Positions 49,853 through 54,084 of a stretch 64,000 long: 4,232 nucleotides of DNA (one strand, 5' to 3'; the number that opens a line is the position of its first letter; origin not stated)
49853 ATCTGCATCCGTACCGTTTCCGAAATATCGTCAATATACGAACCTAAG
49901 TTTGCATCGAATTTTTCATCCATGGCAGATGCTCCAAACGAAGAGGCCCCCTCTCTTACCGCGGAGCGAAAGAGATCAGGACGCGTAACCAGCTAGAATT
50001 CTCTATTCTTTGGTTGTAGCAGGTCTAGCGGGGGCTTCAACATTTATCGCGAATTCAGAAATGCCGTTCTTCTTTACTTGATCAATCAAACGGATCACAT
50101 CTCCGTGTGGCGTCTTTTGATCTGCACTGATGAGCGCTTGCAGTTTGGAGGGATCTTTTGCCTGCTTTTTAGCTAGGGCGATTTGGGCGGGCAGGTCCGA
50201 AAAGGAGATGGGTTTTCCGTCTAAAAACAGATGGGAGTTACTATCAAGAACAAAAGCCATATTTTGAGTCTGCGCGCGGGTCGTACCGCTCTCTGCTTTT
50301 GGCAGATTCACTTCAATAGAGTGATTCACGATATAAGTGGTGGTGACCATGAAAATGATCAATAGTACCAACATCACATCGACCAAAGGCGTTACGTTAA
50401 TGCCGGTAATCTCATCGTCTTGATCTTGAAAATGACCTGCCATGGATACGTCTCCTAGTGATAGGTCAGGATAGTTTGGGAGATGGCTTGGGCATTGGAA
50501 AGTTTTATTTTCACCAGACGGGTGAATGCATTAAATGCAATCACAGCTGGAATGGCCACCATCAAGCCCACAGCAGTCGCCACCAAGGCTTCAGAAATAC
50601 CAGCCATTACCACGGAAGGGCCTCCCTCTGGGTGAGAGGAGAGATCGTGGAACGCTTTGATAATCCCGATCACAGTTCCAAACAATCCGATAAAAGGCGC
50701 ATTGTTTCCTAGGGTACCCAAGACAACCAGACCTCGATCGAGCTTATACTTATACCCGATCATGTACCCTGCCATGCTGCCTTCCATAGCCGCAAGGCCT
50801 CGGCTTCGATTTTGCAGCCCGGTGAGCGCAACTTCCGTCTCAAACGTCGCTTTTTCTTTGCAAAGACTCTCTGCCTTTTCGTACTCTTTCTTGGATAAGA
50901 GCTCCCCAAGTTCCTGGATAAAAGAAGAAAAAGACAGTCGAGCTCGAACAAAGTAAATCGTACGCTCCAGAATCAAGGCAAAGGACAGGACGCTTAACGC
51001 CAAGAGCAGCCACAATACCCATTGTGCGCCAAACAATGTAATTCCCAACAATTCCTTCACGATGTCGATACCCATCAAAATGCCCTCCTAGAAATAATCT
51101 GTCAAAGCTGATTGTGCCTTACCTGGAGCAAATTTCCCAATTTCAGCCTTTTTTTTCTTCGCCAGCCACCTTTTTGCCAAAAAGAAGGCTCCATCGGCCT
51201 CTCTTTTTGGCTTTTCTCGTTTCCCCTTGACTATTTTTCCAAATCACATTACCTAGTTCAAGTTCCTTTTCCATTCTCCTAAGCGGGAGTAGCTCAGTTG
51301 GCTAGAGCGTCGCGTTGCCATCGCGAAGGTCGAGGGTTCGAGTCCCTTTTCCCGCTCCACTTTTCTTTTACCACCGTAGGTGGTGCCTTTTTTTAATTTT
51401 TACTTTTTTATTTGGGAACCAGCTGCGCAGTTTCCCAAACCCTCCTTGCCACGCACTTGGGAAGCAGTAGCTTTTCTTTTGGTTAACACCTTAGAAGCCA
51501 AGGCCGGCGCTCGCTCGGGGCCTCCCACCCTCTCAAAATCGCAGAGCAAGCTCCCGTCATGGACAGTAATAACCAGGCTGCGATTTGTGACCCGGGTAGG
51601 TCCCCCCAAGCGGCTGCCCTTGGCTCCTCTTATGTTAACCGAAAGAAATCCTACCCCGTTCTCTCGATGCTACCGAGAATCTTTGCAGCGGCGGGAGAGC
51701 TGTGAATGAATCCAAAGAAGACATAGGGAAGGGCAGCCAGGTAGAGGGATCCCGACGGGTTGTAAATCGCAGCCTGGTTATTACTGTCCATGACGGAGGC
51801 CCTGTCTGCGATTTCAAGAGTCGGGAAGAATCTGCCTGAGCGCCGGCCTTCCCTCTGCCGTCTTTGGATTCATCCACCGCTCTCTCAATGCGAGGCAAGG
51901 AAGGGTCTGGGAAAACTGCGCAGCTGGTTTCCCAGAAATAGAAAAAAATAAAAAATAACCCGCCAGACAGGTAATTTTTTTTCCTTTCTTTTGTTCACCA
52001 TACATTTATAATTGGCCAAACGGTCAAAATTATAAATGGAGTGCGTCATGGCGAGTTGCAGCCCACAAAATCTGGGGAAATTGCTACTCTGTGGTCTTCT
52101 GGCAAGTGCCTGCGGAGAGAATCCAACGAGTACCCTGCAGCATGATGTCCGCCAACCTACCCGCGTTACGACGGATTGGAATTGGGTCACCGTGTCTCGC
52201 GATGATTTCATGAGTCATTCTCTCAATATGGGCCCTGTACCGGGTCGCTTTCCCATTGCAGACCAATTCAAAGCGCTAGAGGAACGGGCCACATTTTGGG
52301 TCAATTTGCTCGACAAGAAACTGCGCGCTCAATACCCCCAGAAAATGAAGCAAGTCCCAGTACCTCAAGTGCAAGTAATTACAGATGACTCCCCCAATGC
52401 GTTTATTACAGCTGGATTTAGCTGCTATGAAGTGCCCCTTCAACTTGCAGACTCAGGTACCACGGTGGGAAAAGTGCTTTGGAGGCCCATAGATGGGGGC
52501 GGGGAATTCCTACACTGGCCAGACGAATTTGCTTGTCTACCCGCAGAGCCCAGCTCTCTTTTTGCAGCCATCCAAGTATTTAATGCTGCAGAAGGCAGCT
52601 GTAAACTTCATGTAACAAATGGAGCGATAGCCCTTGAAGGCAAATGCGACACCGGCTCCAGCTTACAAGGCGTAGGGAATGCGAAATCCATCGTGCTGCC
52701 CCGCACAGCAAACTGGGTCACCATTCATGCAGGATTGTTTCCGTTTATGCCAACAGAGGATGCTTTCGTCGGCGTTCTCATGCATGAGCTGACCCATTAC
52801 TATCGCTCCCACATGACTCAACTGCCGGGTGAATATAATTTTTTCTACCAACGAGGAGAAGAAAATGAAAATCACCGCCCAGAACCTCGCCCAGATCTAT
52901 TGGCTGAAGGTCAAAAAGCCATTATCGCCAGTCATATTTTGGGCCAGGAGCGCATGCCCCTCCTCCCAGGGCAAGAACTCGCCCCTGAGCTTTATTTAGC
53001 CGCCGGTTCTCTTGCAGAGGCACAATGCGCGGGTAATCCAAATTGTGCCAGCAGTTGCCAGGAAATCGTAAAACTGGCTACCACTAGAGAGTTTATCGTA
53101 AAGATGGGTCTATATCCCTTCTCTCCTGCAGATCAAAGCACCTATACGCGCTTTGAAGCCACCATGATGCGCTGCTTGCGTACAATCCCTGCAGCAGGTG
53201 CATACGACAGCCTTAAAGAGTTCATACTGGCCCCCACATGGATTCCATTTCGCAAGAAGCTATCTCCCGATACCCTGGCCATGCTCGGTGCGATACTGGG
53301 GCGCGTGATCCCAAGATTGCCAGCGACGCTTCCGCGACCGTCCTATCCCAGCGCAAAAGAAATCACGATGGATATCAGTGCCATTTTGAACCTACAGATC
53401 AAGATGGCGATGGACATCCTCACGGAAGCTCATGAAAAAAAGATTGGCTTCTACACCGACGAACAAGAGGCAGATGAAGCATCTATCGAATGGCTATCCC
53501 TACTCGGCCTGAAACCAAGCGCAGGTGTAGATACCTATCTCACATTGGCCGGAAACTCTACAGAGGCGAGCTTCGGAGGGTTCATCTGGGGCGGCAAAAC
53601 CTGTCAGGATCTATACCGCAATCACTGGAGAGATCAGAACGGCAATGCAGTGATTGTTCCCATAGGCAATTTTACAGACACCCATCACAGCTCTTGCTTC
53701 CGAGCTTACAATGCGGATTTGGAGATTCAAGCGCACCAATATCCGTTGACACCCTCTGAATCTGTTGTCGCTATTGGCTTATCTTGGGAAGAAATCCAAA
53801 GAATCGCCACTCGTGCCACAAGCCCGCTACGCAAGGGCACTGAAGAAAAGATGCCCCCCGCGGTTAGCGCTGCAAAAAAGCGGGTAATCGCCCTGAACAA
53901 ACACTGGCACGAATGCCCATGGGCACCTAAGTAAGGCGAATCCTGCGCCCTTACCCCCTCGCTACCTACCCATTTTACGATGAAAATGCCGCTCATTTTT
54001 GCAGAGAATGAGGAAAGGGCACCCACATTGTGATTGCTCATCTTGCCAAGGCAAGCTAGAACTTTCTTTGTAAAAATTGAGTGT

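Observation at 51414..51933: Second copy is the same element inverted, and arm differences are compensated across helices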

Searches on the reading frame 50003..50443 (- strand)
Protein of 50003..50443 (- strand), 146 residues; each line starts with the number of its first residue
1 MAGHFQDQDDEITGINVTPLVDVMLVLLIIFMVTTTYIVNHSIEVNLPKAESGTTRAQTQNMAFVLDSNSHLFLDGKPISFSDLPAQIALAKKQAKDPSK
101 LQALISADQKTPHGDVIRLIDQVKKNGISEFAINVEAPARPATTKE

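Call 27: find_encoding_contigs(protein=window:50003-50443:-, flank=3000, max_places=6)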
Protein window:50003-50443:- (146 aa): 14 contigs read that carry it; 5 places shown.
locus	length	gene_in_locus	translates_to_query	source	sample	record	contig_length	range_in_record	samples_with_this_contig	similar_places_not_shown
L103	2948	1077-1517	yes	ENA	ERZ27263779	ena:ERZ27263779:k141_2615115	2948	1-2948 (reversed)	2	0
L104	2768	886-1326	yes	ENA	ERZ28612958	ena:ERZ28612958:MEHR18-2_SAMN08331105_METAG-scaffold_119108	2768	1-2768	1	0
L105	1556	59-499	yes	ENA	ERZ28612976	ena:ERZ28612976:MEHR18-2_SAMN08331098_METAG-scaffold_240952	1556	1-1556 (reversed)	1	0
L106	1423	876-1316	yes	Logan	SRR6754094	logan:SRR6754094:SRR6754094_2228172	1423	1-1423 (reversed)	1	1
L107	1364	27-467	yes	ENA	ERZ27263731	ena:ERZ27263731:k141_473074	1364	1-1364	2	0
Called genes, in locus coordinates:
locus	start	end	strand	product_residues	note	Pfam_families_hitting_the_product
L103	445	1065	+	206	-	PF01618:MotA_ExbB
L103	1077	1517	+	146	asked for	PF02472:ExbD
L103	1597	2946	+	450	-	?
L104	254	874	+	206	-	PF01618:MotA_ExbB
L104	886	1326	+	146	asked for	PF02472:ExbD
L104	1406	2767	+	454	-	?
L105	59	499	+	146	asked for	PF02472:ExbD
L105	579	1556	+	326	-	?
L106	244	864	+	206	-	PF01618:MotA_ExbB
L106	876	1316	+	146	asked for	PF02472:ExbD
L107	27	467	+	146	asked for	PF02472:ExbD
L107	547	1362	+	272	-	?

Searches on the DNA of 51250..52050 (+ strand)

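Call 29: search_rna_families(source=window, start=51250, end=52050, threshold=evalue, max_evalue=5)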
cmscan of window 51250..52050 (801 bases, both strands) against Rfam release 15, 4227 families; matches with E-value up to 5: 2.
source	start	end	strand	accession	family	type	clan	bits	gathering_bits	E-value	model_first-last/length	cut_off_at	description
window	51283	51356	+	RF00005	tRNA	Gene; tRNA;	CL00001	65.9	29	5.2e-14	1-71/71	no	tRNA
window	51283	51357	-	RF04354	Plastid-ycf2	Cis-reg;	-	19.4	65.7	0.35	1-75/75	no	Plastid-ycf2 5UTR RNA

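Call 64: search_dna_similar(query=window:51385-51965:+, collection=plasmids, mode=distant, max_evalue=0.001, max_rows=10)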
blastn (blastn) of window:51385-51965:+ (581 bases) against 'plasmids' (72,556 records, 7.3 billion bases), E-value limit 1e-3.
No match.

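Call 65: search_dna_similar(query=window:51385-51965:+, collection=phages, mode=distant, max_evalue=0.001, max_rows=10)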
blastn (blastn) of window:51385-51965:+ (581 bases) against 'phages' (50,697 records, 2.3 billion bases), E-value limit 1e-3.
No match.
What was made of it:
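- Closest known: MITEs and modular palindromic repeats. Different: Sequences are unrelated: no hit in plasmids or phages (calls 64, 65).
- Tried and rejected: Plasmid and phage collections searched with blastn: no match (calls 64, 65).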

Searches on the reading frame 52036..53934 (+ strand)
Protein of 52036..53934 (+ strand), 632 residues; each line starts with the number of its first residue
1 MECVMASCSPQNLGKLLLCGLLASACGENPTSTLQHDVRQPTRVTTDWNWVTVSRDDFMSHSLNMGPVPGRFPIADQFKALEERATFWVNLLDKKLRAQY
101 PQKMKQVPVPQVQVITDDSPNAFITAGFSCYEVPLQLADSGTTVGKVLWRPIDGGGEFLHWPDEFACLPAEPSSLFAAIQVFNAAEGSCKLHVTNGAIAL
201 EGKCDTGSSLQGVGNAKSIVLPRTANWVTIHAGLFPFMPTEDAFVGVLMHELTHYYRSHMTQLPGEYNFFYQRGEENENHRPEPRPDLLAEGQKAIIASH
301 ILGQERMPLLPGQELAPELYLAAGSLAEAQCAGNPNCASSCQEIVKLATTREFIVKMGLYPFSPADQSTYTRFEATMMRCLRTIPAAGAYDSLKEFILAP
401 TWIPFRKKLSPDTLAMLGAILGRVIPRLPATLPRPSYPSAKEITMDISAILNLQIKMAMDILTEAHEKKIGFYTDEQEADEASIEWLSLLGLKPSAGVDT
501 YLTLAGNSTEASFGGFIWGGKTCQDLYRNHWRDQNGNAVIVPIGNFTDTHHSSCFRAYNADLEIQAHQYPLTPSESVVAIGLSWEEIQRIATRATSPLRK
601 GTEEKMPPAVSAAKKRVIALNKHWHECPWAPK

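Call 72: search_protein_families(library=pfam, proteins=[window:52036-53934:+], max_evalue=0.00001)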
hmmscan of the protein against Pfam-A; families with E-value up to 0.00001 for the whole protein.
window:52036-53934:+ (632 aa): 0 families

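Call 77: find_homologous_proteins(query=window:52036-53934:+, max_evalue=1e-20)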
Query window:52036-53934:+ (632 aa): 4 proteins with E <= 1e-20 among 8000 candidates.
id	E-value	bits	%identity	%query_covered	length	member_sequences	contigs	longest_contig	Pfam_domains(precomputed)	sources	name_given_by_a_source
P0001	0.0e+0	1474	100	99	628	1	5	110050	-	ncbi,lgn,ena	-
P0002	6.8e-296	1001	67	99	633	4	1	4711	-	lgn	-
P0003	6.2e-209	713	50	99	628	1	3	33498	-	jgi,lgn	-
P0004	7.0e-141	489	40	98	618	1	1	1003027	-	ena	-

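Call 78: find_encoding_contigs(protein=P0001, flank=6000, max_places=6)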
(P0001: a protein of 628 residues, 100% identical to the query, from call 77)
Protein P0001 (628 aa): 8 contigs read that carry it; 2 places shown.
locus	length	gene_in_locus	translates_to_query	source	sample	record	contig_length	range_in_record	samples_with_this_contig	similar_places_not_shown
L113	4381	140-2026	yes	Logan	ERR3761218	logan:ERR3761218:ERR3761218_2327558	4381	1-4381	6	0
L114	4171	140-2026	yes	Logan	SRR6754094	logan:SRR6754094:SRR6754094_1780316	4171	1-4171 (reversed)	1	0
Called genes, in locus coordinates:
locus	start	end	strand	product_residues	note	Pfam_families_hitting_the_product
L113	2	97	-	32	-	?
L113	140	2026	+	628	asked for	-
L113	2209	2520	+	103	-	-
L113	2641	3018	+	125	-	-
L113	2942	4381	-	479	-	?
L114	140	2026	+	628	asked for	-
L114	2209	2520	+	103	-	-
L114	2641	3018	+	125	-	-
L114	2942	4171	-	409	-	?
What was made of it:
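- Short-read contigs of the same species end inside the elements (calls 27, 78).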

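Call 79: find_encoding_contigs(protein=P0003, flank=6000, max_places=4)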
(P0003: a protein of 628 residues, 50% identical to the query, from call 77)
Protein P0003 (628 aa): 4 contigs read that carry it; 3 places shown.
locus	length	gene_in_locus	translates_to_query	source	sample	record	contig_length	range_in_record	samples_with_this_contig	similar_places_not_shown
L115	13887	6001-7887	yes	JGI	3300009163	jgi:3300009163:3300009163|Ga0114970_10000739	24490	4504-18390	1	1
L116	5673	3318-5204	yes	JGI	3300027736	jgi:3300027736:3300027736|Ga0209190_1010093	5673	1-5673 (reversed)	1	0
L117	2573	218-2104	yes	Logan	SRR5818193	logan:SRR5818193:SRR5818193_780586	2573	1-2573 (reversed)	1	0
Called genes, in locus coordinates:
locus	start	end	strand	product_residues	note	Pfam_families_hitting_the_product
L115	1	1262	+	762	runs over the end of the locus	-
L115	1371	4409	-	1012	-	PF05088:Bac_GDH_CD, PF00208:ELFV_dehydrog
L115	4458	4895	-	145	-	PF02472:ExbD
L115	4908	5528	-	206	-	PF01618:MotA_ExbB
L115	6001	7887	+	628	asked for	-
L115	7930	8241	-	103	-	-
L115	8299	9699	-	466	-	PF05833:NFACT_N (faint), PF05670:NFACT-R_1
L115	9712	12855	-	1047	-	-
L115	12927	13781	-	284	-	PF17848:Zn_ribbon_ACC (weak), PF01039:Carboxyl_trans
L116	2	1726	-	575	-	?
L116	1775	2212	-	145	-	PF02472:ExbD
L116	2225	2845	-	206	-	PF01618:MotA_ExbB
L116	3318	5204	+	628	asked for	-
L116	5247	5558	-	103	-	-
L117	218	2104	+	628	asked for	-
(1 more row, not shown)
